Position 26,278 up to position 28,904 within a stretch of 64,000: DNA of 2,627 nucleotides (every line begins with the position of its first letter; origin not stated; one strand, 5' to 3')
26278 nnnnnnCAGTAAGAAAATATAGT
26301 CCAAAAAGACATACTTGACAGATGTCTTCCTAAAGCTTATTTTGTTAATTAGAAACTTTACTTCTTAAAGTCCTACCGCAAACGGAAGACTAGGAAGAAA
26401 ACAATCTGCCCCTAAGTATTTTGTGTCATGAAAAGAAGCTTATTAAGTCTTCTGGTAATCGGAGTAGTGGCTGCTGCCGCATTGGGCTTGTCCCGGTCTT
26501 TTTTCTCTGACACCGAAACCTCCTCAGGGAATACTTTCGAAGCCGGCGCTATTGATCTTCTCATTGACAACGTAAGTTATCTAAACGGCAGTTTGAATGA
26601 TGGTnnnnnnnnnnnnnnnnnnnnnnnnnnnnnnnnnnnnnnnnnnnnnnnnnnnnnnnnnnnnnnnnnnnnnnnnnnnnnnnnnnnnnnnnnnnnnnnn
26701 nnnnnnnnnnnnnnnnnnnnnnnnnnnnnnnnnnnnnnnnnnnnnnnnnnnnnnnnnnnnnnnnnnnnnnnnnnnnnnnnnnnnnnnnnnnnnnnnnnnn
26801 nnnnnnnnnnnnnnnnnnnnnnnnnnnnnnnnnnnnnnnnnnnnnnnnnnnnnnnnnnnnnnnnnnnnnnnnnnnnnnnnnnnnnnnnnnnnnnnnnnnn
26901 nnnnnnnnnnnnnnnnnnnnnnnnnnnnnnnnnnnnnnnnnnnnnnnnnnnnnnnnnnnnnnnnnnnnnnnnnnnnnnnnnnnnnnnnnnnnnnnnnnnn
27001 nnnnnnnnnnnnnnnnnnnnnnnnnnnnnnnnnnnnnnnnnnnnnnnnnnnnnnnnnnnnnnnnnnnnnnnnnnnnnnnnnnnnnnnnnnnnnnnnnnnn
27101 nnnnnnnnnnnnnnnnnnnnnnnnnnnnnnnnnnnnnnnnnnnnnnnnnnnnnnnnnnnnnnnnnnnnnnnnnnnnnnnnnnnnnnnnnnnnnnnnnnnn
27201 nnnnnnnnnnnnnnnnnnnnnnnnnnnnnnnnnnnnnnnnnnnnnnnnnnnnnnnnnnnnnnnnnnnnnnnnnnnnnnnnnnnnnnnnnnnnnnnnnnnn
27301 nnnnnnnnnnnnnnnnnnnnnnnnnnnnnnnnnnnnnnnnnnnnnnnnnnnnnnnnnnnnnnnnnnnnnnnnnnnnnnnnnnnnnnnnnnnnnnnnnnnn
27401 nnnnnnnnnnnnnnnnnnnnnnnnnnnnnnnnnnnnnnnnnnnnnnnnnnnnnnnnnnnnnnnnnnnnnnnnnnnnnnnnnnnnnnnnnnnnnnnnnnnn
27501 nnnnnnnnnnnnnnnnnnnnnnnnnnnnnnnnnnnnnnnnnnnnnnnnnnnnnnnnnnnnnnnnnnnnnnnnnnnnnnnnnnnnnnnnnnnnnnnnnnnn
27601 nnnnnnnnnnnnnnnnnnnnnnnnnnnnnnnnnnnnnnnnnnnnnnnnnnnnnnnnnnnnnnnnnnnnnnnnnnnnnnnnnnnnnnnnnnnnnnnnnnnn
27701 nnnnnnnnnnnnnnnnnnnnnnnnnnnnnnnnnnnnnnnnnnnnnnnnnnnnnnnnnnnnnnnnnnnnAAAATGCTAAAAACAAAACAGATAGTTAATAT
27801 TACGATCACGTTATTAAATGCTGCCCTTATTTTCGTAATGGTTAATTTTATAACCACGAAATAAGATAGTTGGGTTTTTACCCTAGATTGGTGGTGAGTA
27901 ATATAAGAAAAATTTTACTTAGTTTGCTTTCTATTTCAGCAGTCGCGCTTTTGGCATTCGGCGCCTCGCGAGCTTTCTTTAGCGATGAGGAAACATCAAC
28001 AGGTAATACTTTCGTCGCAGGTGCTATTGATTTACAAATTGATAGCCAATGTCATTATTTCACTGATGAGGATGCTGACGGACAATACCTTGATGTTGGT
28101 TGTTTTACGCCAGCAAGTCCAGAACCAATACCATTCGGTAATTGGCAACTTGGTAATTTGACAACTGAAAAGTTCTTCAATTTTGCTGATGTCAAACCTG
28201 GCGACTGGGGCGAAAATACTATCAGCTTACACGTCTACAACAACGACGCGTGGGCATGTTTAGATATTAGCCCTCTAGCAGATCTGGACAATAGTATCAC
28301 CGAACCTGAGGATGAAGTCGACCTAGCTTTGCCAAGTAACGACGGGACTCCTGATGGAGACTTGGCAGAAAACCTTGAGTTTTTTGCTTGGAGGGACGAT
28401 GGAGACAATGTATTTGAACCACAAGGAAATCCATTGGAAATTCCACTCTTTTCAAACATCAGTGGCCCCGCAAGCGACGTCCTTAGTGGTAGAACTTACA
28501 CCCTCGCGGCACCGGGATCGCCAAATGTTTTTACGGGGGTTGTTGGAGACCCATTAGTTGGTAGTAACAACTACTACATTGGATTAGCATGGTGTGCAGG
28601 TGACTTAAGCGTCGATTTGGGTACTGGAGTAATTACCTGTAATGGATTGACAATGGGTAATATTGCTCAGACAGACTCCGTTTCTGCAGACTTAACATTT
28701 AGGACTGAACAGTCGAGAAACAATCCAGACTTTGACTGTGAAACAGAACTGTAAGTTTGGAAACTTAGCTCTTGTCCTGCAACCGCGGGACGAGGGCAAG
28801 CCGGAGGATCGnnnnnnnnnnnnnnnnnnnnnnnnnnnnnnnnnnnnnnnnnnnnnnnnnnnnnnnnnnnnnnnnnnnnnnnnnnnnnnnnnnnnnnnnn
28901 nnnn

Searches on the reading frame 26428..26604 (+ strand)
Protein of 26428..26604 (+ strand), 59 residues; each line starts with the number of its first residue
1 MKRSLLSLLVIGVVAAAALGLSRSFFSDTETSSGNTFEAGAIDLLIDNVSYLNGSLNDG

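Call 11: search_protein_families(library=ncbifam, proteins=[window:26428-26604:+], max_evalue=10)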
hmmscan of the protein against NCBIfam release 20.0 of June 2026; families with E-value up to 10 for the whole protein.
seq(59 aa): 2 families
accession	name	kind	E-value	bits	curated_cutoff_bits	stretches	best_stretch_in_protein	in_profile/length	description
NF047380.1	photo_II_xxx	equivalog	0.11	12.7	80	1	5-26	4-24/75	photosystem II protein, Psb35-related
TIGR04088.1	cognate_SipW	domain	0.13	12.4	19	1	10-41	3-33/34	SipW-dependent-type signal peptide-containing protein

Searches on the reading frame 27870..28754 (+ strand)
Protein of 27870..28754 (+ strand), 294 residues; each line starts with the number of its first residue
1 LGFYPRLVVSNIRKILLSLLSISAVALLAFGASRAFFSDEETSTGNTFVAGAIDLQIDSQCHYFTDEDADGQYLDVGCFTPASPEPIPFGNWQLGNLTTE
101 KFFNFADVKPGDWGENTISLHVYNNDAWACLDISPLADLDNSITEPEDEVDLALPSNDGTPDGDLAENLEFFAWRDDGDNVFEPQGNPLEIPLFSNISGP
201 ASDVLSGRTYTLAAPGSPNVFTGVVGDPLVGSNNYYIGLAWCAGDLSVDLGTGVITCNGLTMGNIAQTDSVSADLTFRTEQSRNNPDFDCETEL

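Call 3: search_protein_families(library=pfam, proteins=[window:27870-28754:+], max_evalue=0.01)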
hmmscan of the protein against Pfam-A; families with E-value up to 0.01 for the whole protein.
window:27870-28754:+ (294 aa): 1 family
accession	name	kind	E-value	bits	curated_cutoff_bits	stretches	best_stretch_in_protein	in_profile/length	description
PF12389.13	Peptidase_M73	-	0.00028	21.2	22.5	1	18-60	9-50/196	Camelysin metallo-endopeptidase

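Call 4: search_protein_families(library=ncbifam, proteins=[window:27870-28754:+], max_evalue=0.01)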
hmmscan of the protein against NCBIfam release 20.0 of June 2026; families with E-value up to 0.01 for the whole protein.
window:27870-28754:+ (294 aa): 1 family
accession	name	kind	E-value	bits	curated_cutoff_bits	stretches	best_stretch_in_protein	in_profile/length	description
TIGR04088.1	cognate_SipW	domain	0.00029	20.9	19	1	20-52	2-33/34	SipW-dependent-type signal peptide-containing protein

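Call 28: find_homologous_proteins(query=window:27870-28754:+, max_evalue=0.001)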
Query window:27870-28754:+ (294 aa): 2748 proteins with E <= 0.001 among 5749 candidates; the best 120 are listed.
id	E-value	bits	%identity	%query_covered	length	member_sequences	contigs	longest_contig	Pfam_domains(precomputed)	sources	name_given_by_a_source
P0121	1.2e-191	654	100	98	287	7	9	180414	-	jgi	-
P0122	3.6e-85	304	55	95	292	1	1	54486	-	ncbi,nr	ncbi:MAG: hypothetical protein HYS86_01020 [Candidatus Chisholmbacteria bacterium]|nr:hypothetical p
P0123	1.2e-83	299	55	95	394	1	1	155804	-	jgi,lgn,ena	-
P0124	3.1e-80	288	53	95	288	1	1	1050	-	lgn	-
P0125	1.8e-79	285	54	95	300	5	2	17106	-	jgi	-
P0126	1.0e-78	283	55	95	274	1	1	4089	-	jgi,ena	-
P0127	8.6e-77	276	52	95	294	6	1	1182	PF12389.14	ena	-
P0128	7.8e-76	273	51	95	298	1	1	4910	-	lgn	-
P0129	2.0e-75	272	52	96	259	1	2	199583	-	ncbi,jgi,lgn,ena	-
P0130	7.7e-75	270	55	87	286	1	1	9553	PF12389.14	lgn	-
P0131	5.5e-74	267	52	95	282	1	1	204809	PF12389.14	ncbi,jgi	jgi:predicted ribosomally synthesized peptide with SipW-like signal peptide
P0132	3.3e-73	265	52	95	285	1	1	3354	PF12389.14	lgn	-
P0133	7.0e-72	260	52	95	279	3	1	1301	-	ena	-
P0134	2.8e-71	258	53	96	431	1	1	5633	PF12389.14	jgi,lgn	jgi:predicted ribosomally synthesized peptide with SipW-like signal peptide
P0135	3.9e-71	258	53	95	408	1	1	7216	-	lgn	-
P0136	1.5e-70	256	53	78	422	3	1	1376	PF12389.14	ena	-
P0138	1.7e-70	256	48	95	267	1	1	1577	PF12389.14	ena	-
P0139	3.6e-70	255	54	95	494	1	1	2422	PF12389.14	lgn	-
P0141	6.9e-70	254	46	95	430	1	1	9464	PF12389.14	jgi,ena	-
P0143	1.1e-69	253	48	96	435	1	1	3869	PF12389.14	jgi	-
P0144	1.2e-69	253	51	95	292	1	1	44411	PF12389.14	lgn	-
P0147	2.1e-69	252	51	95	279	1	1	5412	PF12389.14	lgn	-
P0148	6.1e-69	251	51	96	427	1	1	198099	PF12389.14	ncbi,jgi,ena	ncbi:MAG: SipW-dependent-type signal peptide-containing protein [Candidatus Paceibacterota bacterium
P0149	1.0e-68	250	47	95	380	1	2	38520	PF12389.14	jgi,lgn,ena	-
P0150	1.5e-68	249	51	96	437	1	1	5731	PF12389.14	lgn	-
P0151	1.8e-68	249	49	95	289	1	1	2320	PF12389.14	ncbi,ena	-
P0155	2.7e-68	248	49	95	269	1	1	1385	PF12389.14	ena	-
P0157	1.1e-67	247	48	96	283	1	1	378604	PF12389.14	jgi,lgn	-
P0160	3.5e-67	245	50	96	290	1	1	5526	PF12389.14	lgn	-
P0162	5.7e-67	244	50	94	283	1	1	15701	PF12389.14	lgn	-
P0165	6.7e-67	244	48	95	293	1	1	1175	PF12389.14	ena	-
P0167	1.0e-66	243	52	96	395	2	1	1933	PF12389.14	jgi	-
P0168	1.1e-66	243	54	68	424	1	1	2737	PF12389.14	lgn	-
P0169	1.6e-66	243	49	95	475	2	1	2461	PF12389.14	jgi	jgi:predicted ribosomally synthesized peptide with SipW-like signal peptide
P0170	1.6e-66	243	50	92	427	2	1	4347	PF12389.14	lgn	-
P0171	1.9e-66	242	49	95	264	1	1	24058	PF12389.14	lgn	-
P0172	2.3e-66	242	47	95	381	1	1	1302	PF12389.14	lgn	-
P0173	2.4e-66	242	48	96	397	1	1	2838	PF12389.14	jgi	-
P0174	3.1e-66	242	50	87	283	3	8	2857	PF12389.14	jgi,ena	-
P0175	3.6e-66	242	55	68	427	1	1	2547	PF12389.14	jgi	-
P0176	4.6e-66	241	48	96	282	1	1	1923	PF12389.14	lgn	-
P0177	6.9e-66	241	52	88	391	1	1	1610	PF12389.14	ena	-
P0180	1.2e-65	240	45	96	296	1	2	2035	PF12389.14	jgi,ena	-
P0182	3.2e-65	238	47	97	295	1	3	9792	PF12389.14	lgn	-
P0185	7.9e-65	237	49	96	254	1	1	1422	PF12389.14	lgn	-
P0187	8.6e-65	237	48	95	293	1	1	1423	PF12389.14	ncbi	-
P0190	1.7e-64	236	48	95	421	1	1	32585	PF12389.14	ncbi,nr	ncbi:hypothetical protein HZA26_02735 [Candidatus Nomurabacteria bacterium]|nr:hypothetical protein 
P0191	1.7e-64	236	46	95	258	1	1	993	PF12389.14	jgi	-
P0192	2.2e-64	236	47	95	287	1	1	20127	PF12389.14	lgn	-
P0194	3.4e-64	235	46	95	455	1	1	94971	PF12389.14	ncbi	ncbi:TasA family protein [Patescibacteria group bacterium]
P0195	3.7e-64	235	50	95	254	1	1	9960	PF12389.14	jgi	-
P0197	5.6e-64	234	47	96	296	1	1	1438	PF12389.14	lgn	-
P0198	5.6e-64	234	49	96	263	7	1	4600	PF12389.14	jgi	-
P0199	6.1e-64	234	49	95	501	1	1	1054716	PF12389.14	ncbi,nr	ncbi:hypothetical protein IPH92_02630 [Candidatus Kaiserbacteria bacterium]|nr:MAG: hypothetical pro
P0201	7.9e-64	234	48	95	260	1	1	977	PF12389.14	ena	-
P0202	8.1e-64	234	48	95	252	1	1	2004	PF12389.14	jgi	-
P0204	9.8e-64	234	47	95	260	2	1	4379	PF12389.14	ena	-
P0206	1.3e-63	233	45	87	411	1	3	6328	PF12389.14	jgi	-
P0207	1.5e-63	233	48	95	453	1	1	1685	PF12389.14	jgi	-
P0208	1.8e-63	233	48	95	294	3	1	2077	PF12389.14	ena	-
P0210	2.4e-63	232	48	95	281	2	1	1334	PF12389.14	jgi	jgi:predicted ribosomally synthesized peptide with SipW-like signal peptide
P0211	3.0e-63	232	48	94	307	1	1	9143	PF12389.14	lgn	-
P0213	3.6e-63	232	47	97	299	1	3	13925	PF12389.14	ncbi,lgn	-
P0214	3.6e-63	232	46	97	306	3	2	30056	PF12389.14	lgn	-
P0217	5.7e-63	231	47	95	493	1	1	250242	PF00092.35,PF12389.14,PF13519.13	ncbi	ncbi:MAG: vWA domain-containing protein [Candidatus Paceibacterota bacterium]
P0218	1.1e-62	230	47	88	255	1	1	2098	PF12389.14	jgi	jgi:predicted ribosomally synthesized peptide with SipW-like signal peptide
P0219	1.1e-62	230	47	95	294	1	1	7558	PF12389.14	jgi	jgi:predicted ribosomally synthesized peptide with SipW-like signal peptide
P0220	1.1e-62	230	44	89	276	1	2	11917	PF12389.14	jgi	jgi:predicted ribosomally synthesized peptide with SipW-like signal peptide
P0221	1.2e-62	230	48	95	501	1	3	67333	PF12389.14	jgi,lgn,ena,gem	-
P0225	1.6e-62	229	48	95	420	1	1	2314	PF12389.14,PF19403.6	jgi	jgi:predicted ribosomally synthesized peptide with SipW-like signal peptide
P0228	1.9e-62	229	48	95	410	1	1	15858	PF12389.14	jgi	jgi:predicted ribosomally synthesized peptide with SipW-like signal peptide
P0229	2.0e-62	229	48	89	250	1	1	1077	PF12389.14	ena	-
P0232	2.6e-62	229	44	95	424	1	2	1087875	PF12389.14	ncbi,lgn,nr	ncbi:MAG: hypothetical protein H6779_05370 [Candidatus Nomurabacteria bacterium]|nr:MAG: hypothetica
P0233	2.9e-62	229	46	96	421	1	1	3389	PF12389.14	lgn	-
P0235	4.3e-62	228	49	94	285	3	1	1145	PF12389.14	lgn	-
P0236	4.5e-62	228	47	95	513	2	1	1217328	PF12389.14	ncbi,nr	ncbi:MAG: hypothetical protein IPJ68_02795 [Candidatus Moraniibacteriota bacterium]|nr:MAG: hypothet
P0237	4.7e-62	228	50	88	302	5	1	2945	PF12389.14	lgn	-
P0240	7.3e-62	227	45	95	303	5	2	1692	PF12389.14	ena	-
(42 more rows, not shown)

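Call 44: search_solved_structures(query=A2, max_evalue=1)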
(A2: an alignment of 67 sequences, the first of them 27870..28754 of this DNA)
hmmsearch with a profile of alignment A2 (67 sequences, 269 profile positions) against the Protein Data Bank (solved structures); distinct sequences matched with E-value up to 1: 0.

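Call 49: predict_structure(alignment_id=A2)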
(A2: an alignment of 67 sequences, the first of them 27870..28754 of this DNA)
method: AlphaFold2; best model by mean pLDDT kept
length: 294 residues; sequences in the alignment: 67
mean_pLDDT: 81.5   pTM: 0.74
mean pLDDT of the five models: 81.5, 81.2, 80.2, 78.2, 77.3
residues with pLDDT >= 90: 151; 70-90: 69; 50-70: 56; < 50: 18
segments of 3 or more residues with pLDDT < 50: 37-44, 46-49
pLDDT, mean of each block of 10 residues (from residue 1): 57 77 70 48 44 81 79 76 66 82 84 95 94 90 62 53 85 97 94 93 94 97 97 97 96 95 79 92 94 75
secondary structure, 60 per line:
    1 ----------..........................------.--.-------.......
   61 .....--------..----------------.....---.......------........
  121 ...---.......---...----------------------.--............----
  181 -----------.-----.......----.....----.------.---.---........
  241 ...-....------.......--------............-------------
elements in order: H11-36 E54-65 E92-96 E100-106 E113-123 E127-133 E137-139 H165-168 E169-176 E198-200 H201-204 E209-213 E233-243 E245-248 E255-258 E270-281

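Call 52: fold_search(model_id=the predicted structure, library=pdb)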
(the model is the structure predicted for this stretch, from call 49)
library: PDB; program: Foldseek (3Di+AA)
matches with E <= 10: 882; with E <= 0.001: 1
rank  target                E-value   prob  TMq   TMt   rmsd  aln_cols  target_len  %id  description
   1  8aur_A                2.8e-04  1.00  0.34  0.42  18.0       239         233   14  Cryo-EM structure of a TasA fibre (released 2022-11-30)
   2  8okh_A                2.7e-03  0.69  0.21  0.31  10.9       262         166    6  Crystal structure of Bdellovibrio bacteriovorus Bd1399 (released 2023-10-25)
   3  8okh_B                3.5e-03  0.57  0.20  0.29   9.4       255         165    7  Crystal structure of Bdellovibrio bacteriovorus Bd1399 (released 2023-10-25)
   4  8hhv_A                8.2e-03  0.54  0.21  0.15  15.8       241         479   10  endo-alpha-D-arabinanase EndoMA1 from Microbacterium arabinogalactanolyticum (released 2023-08-16)
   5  6njz_A                1.1e-02  0.57  0.21  0.29   8.6       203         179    8  EphA2 LBD in complex with YSA-GSGSK-bio peptide (released 2019-05-01)
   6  8x7n_A                1.2e-02  0.51  0.18  0.33   8.3       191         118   12  Cell-cell adhesion Nanobody/Antigen Pair (released 2024-07-17)
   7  4a3x_A                1.4e-02  0.38  0.20  0.23  10.8       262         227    8  Structure of the N-terminal domain of the Epa1 adhesin (Epa1-Np) from the pathogenic yeast Candida glabrata, in comple (released 2012-02-22)
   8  5a3l_C                1.5e-02  0.41  0.20  0.27  13.8       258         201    7  Structure of Cea1A in complex with N-Acetylglucosamine (released 2016-06-29)
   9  8ic1_A                1.7e-02  0.47  0.21  0.15  15.5       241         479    9  endo-alpha-D-arabinanase EndoMA1 D51N mutant from Microbacterium arabinogalactanolyticum in complex with arabinooligos (released 2023-08-16)
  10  4d3w_A                1.9e-02  0.35  0.21  0.25  10.7       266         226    8  Crystal Structure of Epithelial Adhesin 1 A domain (Epa1A) from Candida glabrata in complex with the T-antigen (Galb1- (released 2015-07-01)
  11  2xom_A                2.1e-02  0.87  0.23  0.41   6.6       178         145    8  Atomic resolution structure of TmCBM61 in complex with beta-1,4- galactotriose (released 2010-09-08)
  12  4afb                  2.4e-02  0.14  0.14  0.17  13.5       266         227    8  Crystal Structure of subtype-switched Epithelial Adhesin 1 to 3 A domain (Epa1to3A) from Candida glabrata in complex wit (released 2012-10-17)
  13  2xon_L                2.5e-02  0.72  0.23  0.39   6.9       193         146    8  Structure of TmCBM61 in complex with beta-1,4-galactotriose at 1.4 A resolution (released 2010-09-08)
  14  7fe5_A                2.5e-02  0.44  0.21  0.29  15.1       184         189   14  AvmM Catalyzes Macrocyclization in Alchivemycin A Biosynthesis (released 2021-09-01)
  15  6hos_A                2.5e-02  0.33  0.22  0.28  10.8       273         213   10  Structure of the KpFlo2 adhesin domain in complex with glycerol (released 2018-10-24)
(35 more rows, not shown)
